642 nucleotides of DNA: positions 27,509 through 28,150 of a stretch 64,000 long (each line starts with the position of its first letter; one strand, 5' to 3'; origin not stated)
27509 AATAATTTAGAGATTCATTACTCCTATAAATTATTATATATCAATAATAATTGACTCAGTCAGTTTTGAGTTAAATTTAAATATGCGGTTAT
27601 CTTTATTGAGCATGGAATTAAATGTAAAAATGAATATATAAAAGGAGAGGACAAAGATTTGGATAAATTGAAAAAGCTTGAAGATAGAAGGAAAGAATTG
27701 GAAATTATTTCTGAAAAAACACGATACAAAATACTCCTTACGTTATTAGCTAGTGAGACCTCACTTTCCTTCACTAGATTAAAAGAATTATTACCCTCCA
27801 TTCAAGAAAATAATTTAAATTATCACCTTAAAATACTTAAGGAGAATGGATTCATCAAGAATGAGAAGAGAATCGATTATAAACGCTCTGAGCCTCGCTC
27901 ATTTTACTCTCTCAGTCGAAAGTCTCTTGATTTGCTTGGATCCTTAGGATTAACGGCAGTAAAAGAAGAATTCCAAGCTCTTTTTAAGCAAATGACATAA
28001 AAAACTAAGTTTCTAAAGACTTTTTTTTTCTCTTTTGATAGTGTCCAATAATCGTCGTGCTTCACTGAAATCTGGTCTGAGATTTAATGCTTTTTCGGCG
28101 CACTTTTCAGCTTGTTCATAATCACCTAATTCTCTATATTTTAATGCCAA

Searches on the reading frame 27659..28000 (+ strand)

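Call 63: search_protein_families(library=pfam, proteins=[window:27659-28000:+], max_evalue=0.00001)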
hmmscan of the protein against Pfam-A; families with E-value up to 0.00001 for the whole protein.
window:27659-28000:+ (113 aa): 2 families
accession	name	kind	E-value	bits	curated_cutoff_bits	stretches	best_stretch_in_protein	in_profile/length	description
PF12840.13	HTH_20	-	1.3e-08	35.1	27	1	18-67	2-49/51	Helix-turn-helix domain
PF24038.1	DUF7347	-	2.6e-07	31.2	27.6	1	14-69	5-60/77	Domain of unknown function (DUF7347)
